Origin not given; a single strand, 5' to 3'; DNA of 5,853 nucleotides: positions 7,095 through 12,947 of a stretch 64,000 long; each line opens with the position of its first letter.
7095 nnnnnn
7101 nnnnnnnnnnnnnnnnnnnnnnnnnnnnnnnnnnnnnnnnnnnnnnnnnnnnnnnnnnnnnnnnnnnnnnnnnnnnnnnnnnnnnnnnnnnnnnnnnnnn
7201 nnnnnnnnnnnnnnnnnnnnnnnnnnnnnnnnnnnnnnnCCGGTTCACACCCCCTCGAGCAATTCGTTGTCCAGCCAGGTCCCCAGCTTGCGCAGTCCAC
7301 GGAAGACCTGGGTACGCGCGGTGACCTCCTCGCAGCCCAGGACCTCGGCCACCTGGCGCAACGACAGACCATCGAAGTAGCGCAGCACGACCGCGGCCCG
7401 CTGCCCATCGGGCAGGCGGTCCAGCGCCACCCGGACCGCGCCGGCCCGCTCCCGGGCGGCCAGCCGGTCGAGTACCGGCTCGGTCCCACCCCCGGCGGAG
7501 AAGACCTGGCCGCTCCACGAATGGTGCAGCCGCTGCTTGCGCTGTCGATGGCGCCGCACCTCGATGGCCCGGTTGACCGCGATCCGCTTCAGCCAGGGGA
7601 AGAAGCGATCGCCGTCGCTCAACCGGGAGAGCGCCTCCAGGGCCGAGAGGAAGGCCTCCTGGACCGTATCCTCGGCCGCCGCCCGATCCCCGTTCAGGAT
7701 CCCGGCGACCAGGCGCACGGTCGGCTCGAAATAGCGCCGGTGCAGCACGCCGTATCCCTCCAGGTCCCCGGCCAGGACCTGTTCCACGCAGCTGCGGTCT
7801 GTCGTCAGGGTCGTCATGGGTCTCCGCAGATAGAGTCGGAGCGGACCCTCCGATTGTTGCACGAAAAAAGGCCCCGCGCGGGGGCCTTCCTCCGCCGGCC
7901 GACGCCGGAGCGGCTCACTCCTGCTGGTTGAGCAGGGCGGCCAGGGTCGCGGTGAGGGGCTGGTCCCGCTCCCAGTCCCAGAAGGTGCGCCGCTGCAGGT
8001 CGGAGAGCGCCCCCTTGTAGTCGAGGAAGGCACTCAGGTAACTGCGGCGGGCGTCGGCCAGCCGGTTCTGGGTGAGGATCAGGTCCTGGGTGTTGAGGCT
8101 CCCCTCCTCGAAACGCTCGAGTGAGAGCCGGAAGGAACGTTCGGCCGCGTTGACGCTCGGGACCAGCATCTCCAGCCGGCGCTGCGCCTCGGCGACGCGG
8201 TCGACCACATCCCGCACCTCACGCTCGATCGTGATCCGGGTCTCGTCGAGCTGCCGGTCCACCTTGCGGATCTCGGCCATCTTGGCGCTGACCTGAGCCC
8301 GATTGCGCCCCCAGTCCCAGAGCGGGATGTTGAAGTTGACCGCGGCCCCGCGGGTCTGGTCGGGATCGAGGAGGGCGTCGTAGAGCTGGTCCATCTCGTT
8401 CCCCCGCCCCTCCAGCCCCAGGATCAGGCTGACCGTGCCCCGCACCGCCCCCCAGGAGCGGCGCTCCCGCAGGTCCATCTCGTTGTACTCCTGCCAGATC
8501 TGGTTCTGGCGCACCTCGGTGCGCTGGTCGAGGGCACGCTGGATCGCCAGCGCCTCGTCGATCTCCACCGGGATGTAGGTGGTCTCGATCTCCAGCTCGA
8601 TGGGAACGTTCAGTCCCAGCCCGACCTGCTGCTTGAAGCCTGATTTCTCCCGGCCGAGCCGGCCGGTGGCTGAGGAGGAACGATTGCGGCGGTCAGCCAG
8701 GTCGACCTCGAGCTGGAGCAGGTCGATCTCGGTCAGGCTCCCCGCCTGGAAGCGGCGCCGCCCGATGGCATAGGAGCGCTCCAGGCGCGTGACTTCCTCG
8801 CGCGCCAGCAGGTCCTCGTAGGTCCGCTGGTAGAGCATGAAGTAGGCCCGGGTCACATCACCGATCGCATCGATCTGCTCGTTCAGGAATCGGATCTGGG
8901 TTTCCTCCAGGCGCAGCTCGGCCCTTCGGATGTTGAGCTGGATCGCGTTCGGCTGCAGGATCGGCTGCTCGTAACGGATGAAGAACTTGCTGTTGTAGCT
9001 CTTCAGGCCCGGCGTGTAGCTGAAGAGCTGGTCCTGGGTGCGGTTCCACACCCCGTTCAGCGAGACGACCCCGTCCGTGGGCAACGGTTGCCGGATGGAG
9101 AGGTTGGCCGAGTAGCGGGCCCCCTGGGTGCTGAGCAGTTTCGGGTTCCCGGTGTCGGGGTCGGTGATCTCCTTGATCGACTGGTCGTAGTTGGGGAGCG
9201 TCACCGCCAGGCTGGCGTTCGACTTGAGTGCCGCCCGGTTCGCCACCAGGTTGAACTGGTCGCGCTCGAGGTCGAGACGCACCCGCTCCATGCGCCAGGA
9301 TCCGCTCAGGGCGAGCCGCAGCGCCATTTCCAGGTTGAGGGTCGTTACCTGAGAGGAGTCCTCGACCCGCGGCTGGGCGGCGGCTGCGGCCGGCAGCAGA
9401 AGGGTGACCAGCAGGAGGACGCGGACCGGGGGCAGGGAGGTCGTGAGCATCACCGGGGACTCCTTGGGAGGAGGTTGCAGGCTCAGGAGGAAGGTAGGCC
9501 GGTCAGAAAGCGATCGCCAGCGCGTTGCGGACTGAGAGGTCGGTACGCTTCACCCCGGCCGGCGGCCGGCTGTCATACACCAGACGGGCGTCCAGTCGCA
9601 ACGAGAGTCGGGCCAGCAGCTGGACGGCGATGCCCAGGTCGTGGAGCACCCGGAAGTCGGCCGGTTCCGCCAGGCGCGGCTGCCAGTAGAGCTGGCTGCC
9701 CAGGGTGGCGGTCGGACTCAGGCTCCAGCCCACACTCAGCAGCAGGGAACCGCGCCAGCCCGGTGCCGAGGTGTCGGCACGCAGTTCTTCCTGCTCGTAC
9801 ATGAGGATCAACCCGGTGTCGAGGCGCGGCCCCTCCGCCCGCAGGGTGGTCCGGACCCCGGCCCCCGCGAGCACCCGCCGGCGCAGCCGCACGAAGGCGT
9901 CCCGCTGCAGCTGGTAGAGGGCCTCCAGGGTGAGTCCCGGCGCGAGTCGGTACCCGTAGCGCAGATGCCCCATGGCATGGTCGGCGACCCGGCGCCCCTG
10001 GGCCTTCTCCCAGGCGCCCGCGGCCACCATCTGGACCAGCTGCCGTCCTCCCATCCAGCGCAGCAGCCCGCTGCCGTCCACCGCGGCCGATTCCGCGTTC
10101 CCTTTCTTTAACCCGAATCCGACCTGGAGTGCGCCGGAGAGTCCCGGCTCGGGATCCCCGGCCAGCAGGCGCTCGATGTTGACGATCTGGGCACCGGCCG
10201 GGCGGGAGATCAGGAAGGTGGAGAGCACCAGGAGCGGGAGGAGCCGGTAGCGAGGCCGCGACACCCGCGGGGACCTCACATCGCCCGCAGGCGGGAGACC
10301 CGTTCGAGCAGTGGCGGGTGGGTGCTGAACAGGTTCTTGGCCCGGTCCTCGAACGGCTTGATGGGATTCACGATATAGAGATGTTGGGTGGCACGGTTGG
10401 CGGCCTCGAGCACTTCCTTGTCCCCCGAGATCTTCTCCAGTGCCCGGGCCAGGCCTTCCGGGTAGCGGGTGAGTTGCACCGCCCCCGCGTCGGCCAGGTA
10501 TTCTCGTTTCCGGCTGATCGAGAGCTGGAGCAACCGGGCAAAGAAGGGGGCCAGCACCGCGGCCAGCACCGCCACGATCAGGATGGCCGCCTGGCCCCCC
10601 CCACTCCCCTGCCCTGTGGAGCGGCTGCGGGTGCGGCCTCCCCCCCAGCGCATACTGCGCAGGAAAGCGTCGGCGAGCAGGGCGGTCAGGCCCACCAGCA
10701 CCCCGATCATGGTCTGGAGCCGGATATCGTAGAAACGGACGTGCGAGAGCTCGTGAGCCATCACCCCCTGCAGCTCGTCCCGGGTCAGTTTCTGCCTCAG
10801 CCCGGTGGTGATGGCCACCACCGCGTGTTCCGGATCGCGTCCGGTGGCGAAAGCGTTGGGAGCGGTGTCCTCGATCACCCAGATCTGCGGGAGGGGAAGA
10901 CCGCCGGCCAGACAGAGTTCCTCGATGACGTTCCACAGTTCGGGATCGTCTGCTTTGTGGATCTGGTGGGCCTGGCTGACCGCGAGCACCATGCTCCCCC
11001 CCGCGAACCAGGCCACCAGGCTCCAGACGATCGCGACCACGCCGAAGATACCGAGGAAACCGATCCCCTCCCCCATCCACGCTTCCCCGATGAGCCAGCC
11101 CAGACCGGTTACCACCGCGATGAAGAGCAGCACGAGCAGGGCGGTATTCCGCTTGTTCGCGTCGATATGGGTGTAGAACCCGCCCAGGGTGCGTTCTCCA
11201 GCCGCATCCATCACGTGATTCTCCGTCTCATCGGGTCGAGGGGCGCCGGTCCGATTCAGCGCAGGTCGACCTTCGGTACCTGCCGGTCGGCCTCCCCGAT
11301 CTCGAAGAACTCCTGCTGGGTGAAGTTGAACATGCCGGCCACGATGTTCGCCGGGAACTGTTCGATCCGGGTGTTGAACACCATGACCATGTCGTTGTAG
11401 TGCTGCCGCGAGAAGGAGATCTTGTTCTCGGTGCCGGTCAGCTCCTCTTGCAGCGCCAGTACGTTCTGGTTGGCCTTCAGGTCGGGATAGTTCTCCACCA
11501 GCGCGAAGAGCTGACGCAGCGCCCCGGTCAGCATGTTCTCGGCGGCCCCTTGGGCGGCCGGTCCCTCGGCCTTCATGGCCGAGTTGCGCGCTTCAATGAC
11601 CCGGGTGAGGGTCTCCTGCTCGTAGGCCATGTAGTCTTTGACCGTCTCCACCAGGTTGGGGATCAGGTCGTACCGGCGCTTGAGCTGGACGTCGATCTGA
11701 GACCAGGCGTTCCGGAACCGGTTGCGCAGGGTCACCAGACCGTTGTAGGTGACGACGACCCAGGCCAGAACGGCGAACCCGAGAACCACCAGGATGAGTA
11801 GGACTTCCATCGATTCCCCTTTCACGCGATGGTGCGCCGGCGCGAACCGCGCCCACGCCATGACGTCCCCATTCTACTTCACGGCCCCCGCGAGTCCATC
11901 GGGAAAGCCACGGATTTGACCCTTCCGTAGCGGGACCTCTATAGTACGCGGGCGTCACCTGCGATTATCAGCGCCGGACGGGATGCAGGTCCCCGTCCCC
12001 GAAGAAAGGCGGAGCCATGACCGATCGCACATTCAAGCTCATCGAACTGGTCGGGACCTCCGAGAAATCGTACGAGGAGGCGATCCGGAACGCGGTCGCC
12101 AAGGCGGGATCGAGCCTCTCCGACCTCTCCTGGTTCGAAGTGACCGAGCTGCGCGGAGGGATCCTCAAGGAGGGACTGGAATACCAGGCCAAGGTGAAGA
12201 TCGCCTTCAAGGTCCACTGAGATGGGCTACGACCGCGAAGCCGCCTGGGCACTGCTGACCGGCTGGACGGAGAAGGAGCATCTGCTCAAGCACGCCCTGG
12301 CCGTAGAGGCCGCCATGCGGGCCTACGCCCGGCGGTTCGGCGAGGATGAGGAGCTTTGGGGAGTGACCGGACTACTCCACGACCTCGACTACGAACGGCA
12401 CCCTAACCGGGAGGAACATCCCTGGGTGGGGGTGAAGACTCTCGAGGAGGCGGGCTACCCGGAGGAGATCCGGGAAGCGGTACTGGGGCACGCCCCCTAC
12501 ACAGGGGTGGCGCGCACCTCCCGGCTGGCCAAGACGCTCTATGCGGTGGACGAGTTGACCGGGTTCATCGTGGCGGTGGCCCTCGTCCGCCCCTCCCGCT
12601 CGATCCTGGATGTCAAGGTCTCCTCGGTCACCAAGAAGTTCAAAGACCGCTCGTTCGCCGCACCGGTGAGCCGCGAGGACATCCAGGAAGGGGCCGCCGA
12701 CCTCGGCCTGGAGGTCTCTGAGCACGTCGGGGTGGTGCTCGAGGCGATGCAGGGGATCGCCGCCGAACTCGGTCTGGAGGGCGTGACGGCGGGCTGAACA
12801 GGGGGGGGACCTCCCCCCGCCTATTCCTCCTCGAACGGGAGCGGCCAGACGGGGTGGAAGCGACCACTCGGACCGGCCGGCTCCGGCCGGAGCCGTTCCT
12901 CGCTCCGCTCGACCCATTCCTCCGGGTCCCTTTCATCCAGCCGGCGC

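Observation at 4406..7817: ECF sigma / zinc-finger anti-sigma / secreted TPR-HEAT tandem-repeat protein operon with a 99-bp DNA periodicity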

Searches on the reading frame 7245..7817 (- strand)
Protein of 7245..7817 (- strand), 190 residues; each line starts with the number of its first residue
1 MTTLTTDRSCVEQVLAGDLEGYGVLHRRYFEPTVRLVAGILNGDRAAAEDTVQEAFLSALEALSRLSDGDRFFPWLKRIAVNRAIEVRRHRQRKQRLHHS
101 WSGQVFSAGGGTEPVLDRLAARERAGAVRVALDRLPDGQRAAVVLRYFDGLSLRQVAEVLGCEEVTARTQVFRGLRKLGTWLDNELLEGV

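Call 4: search_protein_families(library=pfam, proteins=[window:7245-7817:-], max_evalue=0.1)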
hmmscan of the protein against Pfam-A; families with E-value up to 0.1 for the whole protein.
window:7245-7817:- (190 aa): 5 families
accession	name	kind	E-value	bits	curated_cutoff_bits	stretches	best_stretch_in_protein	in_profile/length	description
PF08281.18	Sigma70_r4_2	-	1.7e-15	56.8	25.7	1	127-178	3-54/54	Sigma-70, region 4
PF04542.20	Sigma70_r2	-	1.8e-11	44.1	24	1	30-93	5-70/71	Sigma-70 region 2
PF04545.22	Sigma70_r4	-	9.3e-11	41.5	24.1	1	131-178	1-48/50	Sigma-70, region 4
PF07638.17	Sigma70_ECF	-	2e-10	41.3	21.1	1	11-185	8-182/185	ECF sigma factor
PF13384.12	HTH_23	-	0.012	15.9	24.6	1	139-166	6-33/50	Homeodomain-like domain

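Call 5: search_protein_families(library=ncbifam, proteins=[window:7245-7817:-], max_evalue=0.1)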
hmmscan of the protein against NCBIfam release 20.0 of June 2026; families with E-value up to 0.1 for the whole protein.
window:7245-7817:- (190 aa): 92 families (the best 25 are shown)
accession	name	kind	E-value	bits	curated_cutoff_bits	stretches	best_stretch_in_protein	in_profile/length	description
TIGR02983.1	SigE-fam_strep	subfamily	4.3e-27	95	141.55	1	37-182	22-158/162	SigE family RNA polymerase sigma factor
NF008888.0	PRK11922.1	equivalog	9.5e-26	90.8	204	1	4-183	14-197/231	RNA polymerase sigma factor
TIGR02937.1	sigma70-ECF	superfamily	3.9e-23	81.9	42.9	1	30-179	10-162/165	sigma-70 family RNA polymerase sigma factor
NF009172.0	PRK12519.1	subfamily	2.5e-22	79.4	222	1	5-184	14-191/194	RNA polymerase sigma factor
TIGR02939.1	RpoE_Sigma70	equivalog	6.5e-22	78.5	236.15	1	5-174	5-178/190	RNA polymerase sigma factor RpoE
NF009166.1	PRK12513.1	equivalog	1.5e-20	73.7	206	1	5-182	7-186/193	RNA polymerase sigma factor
NF004113.0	PRK05602.1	equivalog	3.4e-20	72.6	208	1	6-182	31-201/211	RNA polymerase sigma factor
NF009171.0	PRK12518.1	equivalog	4.2e-20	72.4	208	1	3-185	10-187/191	RNA polymerase sigma factor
NF007225.0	PRK09643.1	equivalog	5.3e-20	72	190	1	6-182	13-182/204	RNA polymerase sigma factor SigM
NF007223.0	PRK09641.1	equivalog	2.2e-19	70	209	1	9-180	7-182/187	RNA polymerase sigma factor SigW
TIGR02984.1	Sig-70_plancto1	subfamily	2.8e-19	69.4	183.75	1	44-182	34-188/189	RNA polymerase sigma-70 factor, Planctomycetaceae-specific subfamily 1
NF009176.0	PRK12524.1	equivalog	1.5e-18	67.3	264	1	17-182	23-184/196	RNA polymerase sigma factor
TIGR02989.1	Sig-70_gvs1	subfamily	2.2e-18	66.7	124.55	1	31-177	11-153/158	RNA polymerase sigma-70 factor, Rhodopirellula/Verrucomicrobium family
TIGR02948.1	SigW_bacill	equivalog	1.5e-17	64.2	243.1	1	7-178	5-180/187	RNA polymerase sigma factor SigW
TIGR02985.1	Sig70_bacteroi1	subfamily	2.1e-17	63.8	126.4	1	24-178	5-158/162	RNA polymerase sigma-70 factor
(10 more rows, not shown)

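Call 53: search_solved_structures(query=window:7245-7817:-, max_evalue=1e-8)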
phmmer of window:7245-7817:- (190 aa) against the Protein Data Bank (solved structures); distinct sequences matched with E-value up to 1e-8: 10.
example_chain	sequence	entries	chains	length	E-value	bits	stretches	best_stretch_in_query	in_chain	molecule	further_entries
1or7_A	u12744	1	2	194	6.5e-18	68.4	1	4-176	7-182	RNA polymerase sigma-E factor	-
6jbq_F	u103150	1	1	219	9.7e-18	67.8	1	4-176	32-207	ECF RNA polymerase sigma-E factor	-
8z6g_B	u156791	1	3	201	3.4e-17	66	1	2-179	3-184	RNA polymerase sigma factor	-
6in7_B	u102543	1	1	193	3.4e-17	66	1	2-178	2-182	RNA polymerase sigma-H factor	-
5wuq_A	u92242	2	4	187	3.9e-13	52.8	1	10-178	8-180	ECF RNA polymerase sigma factor SigW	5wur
6dxo_A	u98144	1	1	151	2.8e-11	46.7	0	10-84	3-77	RNA polymerase ECF-subfamily sigma factor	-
4cxf_A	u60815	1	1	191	9.9e-11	45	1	6-184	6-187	RNA POLYMERASE SIGMA FACTOR CNRH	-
9m9d_F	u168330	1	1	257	1.3e-10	44.6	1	25-182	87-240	ECF RNA polymerase sigma factor SigE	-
9m9e_F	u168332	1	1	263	1.4e-10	44.5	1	25-182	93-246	ECF RNA polymerase sigma factor SigE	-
9m98_F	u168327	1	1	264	1.4e-10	44.5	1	25-182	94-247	ECF RNA polymerase sigma factor SigE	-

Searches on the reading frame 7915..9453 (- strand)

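Call 4: search_protein_families(library=pfam, proteins=[window:7915-9453:-], max_evalue=0.1)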
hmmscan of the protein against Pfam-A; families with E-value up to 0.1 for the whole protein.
window:7915-9453:- (512 aa): 1 family
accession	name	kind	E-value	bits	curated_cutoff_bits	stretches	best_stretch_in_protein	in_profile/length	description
PF02321.23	OEP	-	6.4e-27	95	22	2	303-488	4-184/187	Outer membrane efflux protein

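Call 5: search_protein_families(library=ncbifam, proteins=[window:7915-9453:-], max_evalue=0.1)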
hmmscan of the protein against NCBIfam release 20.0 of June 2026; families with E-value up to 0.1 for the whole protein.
window:7915-9453:- (512 aa): 6 families
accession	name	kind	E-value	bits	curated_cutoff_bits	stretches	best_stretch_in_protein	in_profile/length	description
TIGR01844.1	type_I_sec_TolC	subfamily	1.8e-18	66.7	225.15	1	153-479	69-386/414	TolC family outer membrane protein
TIGR01845.1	outer_NodT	subfamily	5.5e-09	35.4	210.05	1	371-475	338-442/460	efflux transporter outer membrane subunit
NF033143.1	efflux_OM_AdeK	equivalog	3e-07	29.5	900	1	192-452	164-420/480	multidrug efflux RND transporter AdeIJK outer membrane channel subunit AdeK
NF052390.1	efflux_OMP_AbuO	equivalog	8.2e-06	24.8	700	1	179-479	125-419/447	multidrug efflux outer membrane protein AbuO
NF033142.1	efflux_OM_AdeC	exception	2.8e-05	22.9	975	1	192-454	164-422/465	multidrug efflux RND transporter AdeABC outer membrane channel subunit AdeC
NF007002.0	PRK09465.1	equivalog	0.0012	17.5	495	1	370-488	303-428/460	outer membrane channel protein TolC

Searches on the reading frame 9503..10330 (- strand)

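Call 73: search_protein_families(library=pfam, proteins=[window:9503-10330:-], max_evalue=0.001)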
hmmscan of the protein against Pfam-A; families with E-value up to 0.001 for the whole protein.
window:9503-10330:- (275 aa): 1 family
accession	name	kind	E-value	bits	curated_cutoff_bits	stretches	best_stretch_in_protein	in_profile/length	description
PF04338.18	DUF481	-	1e-18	68.6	21.1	1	69-275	2-210/210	Protein of unknown function, DUF481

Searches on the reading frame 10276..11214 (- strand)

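Call 73: search_protein_families(library=pfam, proteins=[window:10276-11214:-], max_evalue=0.001)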
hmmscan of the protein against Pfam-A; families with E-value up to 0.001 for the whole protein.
window:10276-11214:- (312 aa): 1 family
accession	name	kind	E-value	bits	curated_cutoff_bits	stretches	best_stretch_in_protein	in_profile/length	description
PF01435.24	Peptidase_M48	-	8.1e-32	111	20.3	1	89-311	3-184/186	Peptidase family M48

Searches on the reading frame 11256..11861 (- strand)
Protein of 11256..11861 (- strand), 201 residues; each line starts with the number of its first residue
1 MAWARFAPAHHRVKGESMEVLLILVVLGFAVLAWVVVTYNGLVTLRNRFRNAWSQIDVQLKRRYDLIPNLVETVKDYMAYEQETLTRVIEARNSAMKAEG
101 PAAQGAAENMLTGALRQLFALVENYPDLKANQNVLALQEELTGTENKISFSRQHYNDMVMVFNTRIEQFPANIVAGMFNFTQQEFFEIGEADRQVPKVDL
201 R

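Call 73: search_protein_families(library=pfam, proteins=[window:11256-11861:-], max_evalue=0.001)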
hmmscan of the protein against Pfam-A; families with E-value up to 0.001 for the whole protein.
window:11256-11861:- (201 aa): 1 family
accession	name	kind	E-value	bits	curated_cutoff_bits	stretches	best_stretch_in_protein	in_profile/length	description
PF04011.17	LemA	-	8.1e-63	211.1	26.2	1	52-199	1-148/149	LemA family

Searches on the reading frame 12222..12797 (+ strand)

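Call 73: search_protein_families(library=pfam, proteins=[window:12222-12797:+], max_evalue=0.001)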
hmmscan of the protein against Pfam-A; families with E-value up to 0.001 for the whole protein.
window:12222-12797:+ (191 aa): 1 family
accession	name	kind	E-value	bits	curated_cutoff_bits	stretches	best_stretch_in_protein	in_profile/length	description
PF01966.28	HD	-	2e-09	38.2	22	1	22-112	2-113/116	HD domain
